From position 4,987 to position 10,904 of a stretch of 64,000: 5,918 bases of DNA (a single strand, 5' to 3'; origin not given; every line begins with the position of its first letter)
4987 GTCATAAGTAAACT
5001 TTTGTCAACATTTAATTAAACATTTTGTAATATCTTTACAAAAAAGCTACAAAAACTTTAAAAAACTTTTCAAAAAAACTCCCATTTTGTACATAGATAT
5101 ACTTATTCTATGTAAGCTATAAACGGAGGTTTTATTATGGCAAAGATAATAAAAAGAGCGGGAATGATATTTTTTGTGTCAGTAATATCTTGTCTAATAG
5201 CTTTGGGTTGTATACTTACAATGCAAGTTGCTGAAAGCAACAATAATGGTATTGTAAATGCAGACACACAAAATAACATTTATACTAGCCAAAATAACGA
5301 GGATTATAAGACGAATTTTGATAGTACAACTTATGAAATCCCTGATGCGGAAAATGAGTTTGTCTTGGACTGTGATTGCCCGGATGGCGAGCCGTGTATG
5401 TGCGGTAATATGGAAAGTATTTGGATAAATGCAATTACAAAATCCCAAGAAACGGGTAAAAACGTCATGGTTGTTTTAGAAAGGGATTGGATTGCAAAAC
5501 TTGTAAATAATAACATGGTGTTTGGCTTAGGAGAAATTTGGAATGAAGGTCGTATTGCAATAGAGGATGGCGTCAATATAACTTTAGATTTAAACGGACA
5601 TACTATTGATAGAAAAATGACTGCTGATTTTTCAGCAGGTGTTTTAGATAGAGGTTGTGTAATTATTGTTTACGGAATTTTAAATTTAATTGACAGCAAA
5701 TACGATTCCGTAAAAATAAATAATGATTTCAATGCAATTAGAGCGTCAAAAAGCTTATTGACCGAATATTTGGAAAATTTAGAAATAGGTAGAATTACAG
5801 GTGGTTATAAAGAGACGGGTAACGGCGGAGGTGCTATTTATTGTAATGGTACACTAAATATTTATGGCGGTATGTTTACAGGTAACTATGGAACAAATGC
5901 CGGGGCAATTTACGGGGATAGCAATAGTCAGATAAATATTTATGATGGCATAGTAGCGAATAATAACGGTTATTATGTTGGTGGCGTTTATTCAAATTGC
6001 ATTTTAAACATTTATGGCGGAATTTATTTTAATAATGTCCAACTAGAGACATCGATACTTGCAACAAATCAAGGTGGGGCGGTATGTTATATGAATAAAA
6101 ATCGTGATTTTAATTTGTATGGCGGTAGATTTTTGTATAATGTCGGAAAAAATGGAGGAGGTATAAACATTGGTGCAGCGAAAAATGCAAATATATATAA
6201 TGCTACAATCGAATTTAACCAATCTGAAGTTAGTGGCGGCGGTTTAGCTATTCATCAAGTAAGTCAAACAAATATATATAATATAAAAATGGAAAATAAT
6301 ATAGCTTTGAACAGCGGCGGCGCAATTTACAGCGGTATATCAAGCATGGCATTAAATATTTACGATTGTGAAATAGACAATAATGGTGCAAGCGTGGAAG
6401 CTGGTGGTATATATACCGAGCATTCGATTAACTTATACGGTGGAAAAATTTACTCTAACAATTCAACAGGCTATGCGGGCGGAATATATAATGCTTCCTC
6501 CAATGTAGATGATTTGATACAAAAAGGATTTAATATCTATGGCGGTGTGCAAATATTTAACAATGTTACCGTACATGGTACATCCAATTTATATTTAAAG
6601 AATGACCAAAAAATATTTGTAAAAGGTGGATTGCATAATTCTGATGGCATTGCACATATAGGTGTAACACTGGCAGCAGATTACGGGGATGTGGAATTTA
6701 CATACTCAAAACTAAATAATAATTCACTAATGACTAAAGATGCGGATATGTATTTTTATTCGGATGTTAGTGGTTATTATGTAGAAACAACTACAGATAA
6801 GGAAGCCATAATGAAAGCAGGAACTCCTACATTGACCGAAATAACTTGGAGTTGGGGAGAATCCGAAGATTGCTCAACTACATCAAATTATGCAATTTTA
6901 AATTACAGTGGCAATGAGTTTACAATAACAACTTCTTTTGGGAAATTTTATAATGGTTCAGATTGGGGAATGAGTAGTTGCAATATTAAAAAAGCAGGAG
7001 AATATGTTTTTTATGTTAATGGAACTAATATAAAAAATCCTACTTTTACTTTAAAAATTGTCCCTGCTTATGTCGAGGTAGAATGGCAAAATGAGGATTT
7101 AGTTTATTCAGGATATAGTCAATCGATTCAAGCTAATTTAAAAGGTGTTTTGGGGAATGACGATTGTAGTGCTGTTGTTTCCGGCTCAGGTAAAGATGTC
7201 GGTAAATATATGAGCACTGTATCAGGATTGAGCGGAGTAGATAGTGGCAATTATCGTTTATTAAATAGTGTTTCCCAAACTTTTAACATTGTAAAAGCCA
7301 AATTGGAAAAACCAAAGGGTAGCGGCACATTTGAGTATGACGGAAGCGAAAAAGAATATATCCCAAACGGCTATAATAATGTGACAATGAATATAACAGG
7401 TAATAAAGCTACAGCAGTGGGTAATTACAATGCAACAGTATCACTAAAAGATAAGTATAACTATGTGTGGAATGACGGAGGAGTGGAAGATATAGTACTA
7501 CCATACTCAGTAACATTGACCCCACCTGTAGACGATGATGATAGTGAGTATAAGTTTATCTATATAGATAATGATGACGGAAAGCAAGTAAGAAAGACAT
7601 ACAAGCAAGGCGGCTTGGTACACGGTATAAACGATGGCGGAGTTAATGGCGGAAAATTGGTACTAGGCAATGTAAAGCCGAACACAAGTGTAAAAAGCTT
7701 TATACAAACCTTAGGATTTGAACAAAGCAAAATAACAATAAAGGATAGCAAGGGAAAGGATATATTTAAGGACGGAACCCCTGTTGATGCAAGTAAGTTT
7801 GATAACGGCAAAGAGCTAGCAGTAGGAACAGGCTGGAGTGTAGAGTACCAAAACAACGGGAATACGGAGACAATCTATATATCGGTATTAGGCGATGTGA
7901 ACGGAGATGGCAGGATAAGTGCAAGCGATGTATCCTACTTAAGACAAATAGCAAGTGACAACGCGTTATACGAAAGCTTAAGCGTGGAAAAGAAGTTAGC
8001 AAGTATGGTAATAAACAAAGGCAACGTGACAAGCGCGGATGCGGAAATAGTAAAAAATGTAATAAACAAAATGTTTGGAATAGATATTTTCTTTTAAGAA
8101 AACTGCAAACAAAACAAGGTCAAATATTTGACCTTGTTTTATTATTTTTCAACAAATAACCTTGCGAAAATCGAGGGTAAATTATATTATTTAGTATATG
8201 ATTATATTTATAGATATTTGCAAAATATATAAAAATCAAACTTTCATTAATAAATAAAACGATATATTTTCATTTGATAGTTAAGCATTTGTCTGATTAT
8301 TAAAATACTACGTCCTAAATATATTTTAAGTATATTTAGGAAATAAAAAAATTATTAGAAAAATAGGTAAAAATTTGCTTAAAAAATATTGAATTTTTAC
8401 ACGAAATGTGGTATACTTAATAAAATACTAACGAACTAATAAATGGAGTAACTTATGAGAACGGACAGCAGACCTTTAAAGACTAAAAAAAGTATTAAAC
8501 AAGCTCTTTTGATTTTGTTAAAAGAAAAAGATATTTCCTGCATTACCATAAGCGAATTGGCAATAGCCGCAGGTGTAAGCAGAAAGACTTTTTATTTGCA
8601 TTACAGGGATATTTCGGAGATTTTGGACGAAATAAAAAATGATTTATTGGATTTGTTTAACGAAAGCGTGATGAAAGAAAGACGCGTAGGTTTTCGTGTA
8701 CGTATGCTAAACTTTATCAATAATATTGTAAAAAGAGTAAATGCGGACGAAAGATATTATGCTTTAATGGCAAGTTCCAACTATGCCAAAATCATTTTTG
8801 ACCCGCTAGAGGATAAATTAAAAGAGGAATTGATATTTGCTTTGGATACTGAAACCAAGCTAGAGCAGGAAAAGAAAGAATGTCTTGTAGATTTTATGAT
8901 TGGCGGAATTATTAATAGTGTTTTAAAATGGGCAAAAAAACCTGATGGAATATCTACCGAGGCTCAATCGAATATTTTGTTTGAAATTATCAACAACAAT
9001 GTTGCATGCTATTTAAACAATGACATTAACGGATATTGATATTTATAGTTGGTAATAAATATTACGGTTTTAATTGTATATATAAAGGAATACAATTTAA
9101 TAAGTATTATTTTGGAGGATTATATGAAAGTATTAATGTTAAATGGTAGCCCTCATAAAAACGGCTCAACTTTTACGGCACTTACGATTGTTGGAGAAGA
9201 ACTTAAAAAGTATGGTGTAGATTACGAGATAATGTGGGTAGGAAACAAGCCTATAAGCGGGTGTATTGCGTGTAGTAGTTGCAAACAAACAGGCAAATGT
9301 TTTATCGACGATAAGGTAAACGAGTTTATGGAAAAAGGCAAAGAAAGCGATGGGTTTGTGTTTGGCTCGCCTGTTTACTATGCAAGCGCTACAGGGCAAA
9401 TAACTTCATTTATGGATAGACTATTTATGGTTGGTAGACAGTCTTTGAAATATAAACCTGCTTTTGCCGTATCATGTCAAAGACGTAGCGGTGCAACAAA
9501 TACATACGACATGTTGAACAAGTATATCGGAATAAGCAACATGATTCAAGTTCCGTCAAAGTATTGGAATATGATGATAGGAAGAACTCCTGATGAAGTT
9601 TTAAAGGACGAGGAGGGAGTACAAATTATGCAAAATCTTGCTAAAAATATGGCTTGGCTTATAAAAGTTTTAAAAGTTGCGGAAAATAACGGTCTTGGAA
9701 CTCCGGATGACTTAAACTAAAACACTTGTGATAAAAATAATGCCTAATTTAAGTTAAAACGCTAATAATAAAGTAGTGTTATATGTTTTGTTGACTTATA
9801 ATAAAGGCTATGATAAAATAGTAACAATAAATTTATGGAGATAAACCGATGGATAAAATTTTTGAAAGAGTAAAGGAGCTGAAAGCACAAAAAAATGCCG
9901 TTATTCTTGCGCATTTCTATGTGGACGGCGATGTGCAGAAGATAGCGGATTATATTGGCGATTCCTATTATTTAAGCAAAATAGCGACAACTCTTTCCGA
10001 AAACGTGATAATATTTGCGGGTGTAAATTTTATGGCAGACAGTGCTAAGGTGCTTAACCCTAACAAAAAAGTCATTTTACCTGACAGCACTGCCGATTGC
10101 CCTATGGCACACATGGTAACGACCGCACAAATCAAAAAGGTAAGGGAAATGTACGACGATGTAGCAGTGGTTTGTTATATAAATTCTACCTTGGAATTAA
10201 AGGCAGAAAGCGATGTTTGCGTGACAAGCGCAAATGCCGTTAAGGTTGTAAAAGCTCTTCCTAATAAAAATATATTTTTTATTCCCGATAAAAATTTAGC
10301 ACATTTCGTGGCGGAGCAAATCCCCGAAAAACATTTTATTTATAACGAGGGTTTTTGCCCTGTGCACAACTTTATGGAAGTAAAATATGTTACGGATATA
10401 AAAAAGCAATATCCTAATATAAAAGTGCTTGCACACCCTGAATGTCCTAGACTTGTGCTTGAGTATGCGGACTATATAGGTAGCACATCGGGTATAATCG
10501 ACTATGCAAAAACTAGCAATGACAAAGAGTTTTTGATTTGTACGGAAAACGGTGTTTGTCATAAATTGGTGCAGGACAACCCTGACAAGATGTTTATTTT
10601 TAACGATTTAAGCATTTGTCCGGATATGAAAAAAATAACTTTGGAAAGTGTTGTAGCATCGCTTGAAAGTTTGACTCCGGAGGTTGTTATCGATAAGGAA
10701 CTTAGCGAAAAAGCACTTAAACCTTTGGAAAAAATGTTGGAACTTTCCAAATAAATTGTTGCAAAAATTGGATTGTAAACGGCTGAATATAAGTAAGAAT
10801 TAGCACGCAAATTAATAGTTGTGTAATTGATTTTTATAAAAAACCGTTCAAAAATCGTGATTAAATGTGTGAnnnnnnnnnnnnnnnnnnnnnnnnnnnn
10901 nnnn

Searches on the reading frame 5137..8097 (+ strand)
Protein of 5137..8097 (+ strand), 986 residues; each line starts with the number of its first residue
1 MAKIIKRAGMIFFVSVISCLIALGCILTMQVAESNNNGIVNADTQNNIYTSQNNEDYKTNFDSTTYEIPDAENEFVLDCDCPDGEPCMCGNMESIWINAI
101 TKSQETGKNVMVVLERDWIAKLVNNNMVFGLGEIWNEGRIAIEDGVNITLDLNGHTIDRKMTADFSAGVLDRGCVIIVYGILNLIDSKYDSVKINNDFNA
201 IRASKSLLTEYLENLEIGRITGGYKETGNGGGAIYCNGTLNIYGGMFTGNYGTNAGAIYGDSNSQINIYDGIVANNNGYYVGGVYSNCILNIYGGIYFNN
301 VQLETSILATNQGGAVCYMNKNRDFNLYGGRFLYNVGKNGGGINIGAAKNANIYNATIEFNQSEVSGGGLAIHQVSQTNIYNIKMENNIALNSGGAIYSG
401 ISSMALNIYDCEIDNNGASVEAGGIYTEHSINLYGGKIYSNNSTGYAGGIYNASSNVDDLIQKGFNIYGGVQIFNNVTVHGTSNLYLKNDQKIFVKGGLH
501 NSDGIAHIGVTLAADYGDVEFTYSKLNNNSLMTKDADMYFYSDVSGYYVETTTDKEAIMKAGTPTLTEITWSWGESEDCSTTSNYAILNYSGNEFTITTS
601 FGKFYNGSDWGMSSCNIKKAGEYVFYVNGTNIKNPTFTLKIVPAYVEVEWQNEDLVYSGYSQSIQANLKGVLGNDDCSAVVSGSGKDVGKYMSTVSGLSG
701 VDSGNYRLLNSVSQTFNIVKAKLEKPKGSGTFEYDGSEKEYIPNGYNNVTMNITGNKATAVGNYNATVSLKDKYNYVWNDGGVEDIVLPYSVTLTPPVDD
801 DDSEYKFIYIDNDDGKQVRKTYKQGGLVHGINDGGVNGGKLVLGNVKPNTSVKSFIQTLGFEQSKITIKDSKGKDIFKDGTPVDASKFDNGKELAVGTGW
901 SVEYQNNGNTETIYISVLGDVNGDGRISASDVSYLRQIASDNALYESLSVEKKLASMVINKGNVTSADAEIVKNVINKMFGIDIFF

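Call 7: search_protein_families(library=pfam, proteins=[window:5137-8097:+], max_evalue=0.01)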
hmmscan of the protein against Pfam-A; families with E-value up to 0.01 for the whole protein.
window:5137-8097:+ (986 aa): 2 families
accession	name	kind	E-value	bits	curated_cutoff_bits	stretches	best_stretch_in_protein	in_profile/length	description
PF00404.24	Dockerin_1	-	7e-06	26.6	22.9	1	918-977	1-57/57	Dockerin type I domain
PF17547.7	DUF5462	-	0.0095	15.8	25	0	914-973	22-79/157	Family of unknown function (DUF5462)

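Call 24: search_protein_families(library=ncbifam, proteins=[window:5137-8094:+], max_evalue=0.01)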
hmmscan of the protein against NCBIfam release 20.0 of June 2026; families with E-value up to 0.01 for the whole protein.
window:5137-8094:+ (986 aa): 0 families

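Call 63: find_encoding_contigs(protein=window:5137-8097:+, flank=1500, max_places=10)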
Protein window:5137-8097:+ (986 aa): no gene with exactly this product is on record in the collection.

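Call 113: predict_structure(alignment_id=A6)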
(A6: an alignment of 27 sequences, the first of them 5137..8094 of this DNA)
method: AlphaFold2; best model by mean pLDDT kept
length: 986 residues; sequences in the alignment: 27
mean_pLDDT: 76.1   pTM: 0.62
mean pLDDT of the five models: 76.1, 74.6, 73.6, 71.8, 71.4
residues with pLDDT >= 90: 256; 70-90: 435; 50-70: 170; < 50: 125
segments of 3 or more residues with pLDDT < 50: 1-6, 27-67, 166-168, 527-529, 795-800, 919-946, 948-971, 973-975, 980-986
pLDDT, mean of each block of 10 residues (from residue 1): 48 69 51 30 26 28 44 73 55 85 85 87 79 73 92 91 59 85 88 80 91 92 82 93 93 92 91 93 93 93 70 89 90 94 93 93 93 91 94 90 81 94 90 92 94 68 76 92 90 83 82 88 65 75 87 86 81 77 85 88 78 87 83 84 84 84 83 82 68 73 78 73 88 76 89 88 88 86 88 55 60 56 57 55 65 77 80 80 68 66 73 62 38 44 47 45 40 48 38
secondary structure, 60 per line:
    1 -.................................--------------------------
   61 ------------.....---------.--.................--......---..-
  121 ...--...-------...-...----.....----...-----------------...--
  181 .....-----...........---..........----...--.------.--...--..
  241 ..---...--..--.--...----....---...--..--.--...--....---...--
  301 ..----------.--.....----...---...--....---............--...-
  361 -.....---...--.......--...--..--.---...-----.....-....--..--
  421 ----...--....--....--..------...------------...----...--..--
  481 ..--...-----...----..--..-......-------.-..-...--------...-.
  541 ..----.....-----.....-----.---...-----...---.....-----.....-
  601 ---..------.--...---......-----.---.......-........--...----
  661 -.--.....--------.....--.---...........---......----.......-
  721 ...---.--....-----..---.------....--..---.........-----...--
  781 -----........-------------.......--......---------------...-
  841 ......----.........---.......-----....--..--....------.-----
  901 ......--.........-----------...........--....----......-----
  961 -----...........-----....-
elements in order (helices of 4 or more, strands of 3 or more residues): H2-34 E73-77 H90-106 E109-114 E121-123 E126-128 E140-142 E147-151 E156-158 E176-178 E181-185 H191-201 H205-214 E219-221 E234-236 E239-242 E246-248 E258-260 E265-268 E272-274 E284-286 E289-292 E296-298 E316-320 E325-327 E331-333 E336-339 E343-354 E357-359 E362-366 E370-372 E375-381 E384-386 E397-399 E405-409 E411-414 E425-427 E430-433 E436-439 E450-452 E465-467 E472-474 E485-487 E493-495 E507-512 E540-542 E547-551 E557-561 E571-573 E579-581 E585-589 E595-599 E615-617 E621-626 E636-642 E644-651 E654-656 E665-669 E678-682 E689-699 E706-708 E713-719 E721-723 E730-733 E751-754 E762-770 E776-778 E786-793 E807-813 E816-821 E841-846 H852-859 E866-869 E875-878 H885-888 E901-906 E909-917 H929-939 H942-945 H950-955 H966-976 H982-985

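Call 115: fold_search(model_id=the predicted structure, library=pdb)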
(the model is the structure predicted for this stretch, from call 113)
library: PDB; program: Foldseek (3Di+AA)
matches with E <= 10: 467; with E <= 0.001: 2
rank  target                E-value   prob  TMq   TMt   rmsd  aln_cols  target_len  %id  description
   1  9flp_A                5.5e-05  1.00  0.12  0.13  15.3       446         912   10  CryoEM structure of the neck (1403-2314) in the grappling hook protein A (GhpA) in the bacterium Aureispira sp. CCB-QB (released 2024-10-16)
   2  7r5k_10               4.0e-04  0.92  0.07  0.05  24.6       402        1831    9  Human nuclear pore complex (constricted) (released 2022-06-22)
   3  8opr_A                1.1e-03  0.72  0.07  0.10  40.6       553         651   10  Structure of the EA1 surface layer of Bacillus anthracis (released 2023-11-08)
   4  9rcs_A                3.0e-03  0.96  0.10  0.22  11.2       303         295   12  Cardioderma bat coronavirus KY43 receptor binding domain in complex with human CEACAM6 (released 2026-04-08)
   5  9flx_A                3.0e-03  0.96  0.11  0.22  14.5       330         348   12  CryoEM structure of the fragment-4 (4074-4421) in the grappling hook protein A (GhpA) in the bacterium Aureispira sp.  (released 2024-10-16)
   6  4qrb                  3.1e-03  0.63  0.07  0.17  29.3       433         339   12  Structure and specificity of L-D-Transpeptidase from Mycobacterium tuberculosis and antibiotic resistance: Calcium bindi (released 2015-12-23)
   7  1j88_A                5.0e-03  0.77  0.05  0.23  27.1       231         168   13  HUMAN HIGH AFFINITY FC RECEPTOR FC(EPSILON)RI(ALPHA), TETRAGONAL CRYSTAL FORM 1 (released 2001-08-29)
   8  4aq1_A                5.5e-03  0.33  0.07  0.09  34.9       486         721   13  Structure of the SbsB S-layer protein of Geobacillus stearothermophilus PV72p2 in complex with nanobody KB6 (released 2012-06-13)
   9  6e9b_C                5.7e-03  0.77  0.08  0.15  23.6       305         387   11  Bacteroides ovatus mixed-linkage glucan utilization locus (MLGUL) SGBP-B in complex with mixed-linkage heptasaccharide (released 2019-05-15)
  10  4qr7                  6.6e-03  0.47  0.07  0.16  30.4       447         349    9  Structure and specificity of L-D-Transpeptidase from Mycobacterium tuberculosis and antibiotic resistance: Calcium bindi (released 2015-07-29)
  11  8aho_A                6.9e-03  0.47  0.07  0.16  30.8       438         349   10  Crystal structure of the transpeptidase LdtMt2 from Mycobacterium tuberculosis in complex with cyanamide analogue 31 (released 2023-08-02)
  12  4aq1_C                6.9e-03  0.47  0.08  0.11  43.2       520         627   10  Structure of the SbsB S-layer protein of Geobacillus stearothermophilus PV72p2 in complex with nanobody KB6 (released 2012-06-13)
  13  6e57_D                6.9e-03  0.33  0.07  0.13  26.0       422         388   11  Bacteroides ovatus mixed-linkage glucan utilization locus (MLGUL) SGBP-B in complex with mixed-linkage heptasaccharide (released 2019-05-29)
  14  8a1l_A                7.2e-03  0.44  0.07  0.16  29.2       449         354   11  Crystal structure of the transpeptidase LdtMt2 from Mycobacterium tuberculosis in complex with alpha-chloro ketone 2 (released 2023-06-14)
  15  6xi1_AAA              7.9e-03  0.63  0.09  0.16  18.0       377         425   11  Crystal structure of tetra-tandem repeat in extending RTX adhesin from Aeromonas hydrophila (released 2020-10-14)
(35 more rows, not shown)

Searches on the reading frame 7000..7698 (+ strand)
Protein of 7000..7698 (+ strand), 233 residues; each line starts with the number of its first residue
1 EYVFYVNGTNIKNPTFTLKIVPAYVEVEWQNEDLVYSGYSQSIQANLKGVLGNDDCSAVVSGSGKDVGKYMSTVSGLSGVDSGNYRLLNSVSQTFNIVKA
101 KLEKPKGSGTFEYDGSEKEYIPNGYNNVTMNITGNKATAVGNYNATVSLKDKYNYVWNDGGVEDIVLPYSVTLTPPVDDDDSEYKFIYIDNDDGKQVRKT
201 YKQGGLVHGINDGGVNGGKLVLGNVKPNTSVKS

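Call 72: search_protein_families(library=pfam, proteins=[window:7000-7698:+], max_evalue=1)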
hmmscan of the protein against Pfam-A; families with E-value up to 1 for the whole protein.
window:7000-7698:+ (233 aa): 2 families
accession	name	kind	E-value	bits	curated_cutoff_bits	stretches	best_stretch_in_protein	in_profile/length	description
PF18676.6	MBG_2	-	0.065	14.3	25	1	43-87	19-64/72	MBG domain (YGX type)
PF05345.18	He_PIG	-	0.12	13.3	24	1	94-154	20-84/96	Putative Ig domain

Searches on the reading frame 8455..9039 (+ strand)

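Call 19: search_protein_families(library=pfam, proteins=[window:8455-9039:+], max_evalue=0.0001)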
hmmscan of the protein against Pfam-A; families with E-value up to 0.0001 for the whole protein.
window:8455-9039:+ (194 aa): 2 families
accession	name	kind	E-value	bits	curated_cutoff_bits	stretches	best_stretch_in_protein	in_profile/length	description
PF14278.11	TetR_C_8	-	9.5e-06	26.1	26.1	1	86-181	5-103/103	Transcriptional regulator C-terminal region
PF00440.29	TetR_N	-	9.7e-06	25.7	24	1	20-60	7-47/47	Bacterial regulatory proteins, tetR family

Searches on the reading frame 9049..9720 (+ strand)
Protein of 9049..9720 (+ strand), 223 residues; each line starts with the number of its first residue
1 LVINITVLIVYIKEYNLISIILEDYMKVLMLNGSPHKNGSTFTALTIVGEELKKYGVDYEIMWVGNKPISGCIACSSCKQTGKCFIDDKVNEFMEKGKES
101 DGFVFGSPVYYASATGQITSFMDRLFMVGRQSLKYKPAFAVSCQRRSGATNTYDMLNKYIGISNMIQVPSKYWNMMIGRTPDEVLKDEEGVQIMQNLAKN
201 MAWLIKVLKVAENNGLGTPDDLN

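Call 19: search_protein_families(library=pfam, proteins=[window:9049-9720:+], max_evalue=0.0001)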
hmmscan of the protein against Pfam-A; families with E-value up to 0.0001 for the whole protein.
window:9049-9720:+ (223 aa): 2 families
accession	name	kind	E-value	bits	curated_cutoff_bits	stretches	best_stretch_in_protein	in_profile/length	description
PF03358.20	FMN_red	-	4e-30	104.8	24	1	26-175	1-147/152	NADPH-dependent FMN reductase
PF02525.22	Flavodoxin_2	-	1.5e-06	28.5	27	1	26-135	1-112/198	Flavodoxin-like fold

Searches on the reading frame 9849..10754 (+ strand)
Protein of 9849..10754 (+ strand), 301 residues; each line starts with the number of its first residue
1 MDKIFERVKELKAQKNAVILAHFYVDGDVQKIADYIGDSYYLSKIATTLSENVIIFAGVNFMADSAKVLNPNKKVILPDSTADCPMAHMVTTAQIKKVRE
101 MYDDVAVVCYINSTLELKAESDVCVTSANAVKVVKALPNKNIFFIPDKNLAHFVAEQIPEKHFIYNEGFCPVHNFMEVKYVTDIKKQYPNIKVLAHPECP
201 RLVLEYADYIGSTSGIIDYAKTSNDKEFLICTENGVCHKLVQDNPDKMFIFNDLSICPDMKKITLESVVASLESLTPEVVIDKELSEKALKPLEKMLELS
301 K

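Call 19: search_protein_families(library=pfam, proteins=[window:9849-10754:+], max_evalue=0.0001)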
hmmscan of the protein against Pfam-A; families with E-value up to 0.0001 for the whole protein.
window:9849-10754:+ (301 aa): 1 family
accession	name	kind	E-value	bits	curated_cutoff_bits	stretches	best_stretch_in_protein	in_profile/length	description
PF02445.21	NadA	-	6.5e-117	390.3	27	1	6-298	1-295/295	Quinolinate synthetase A protein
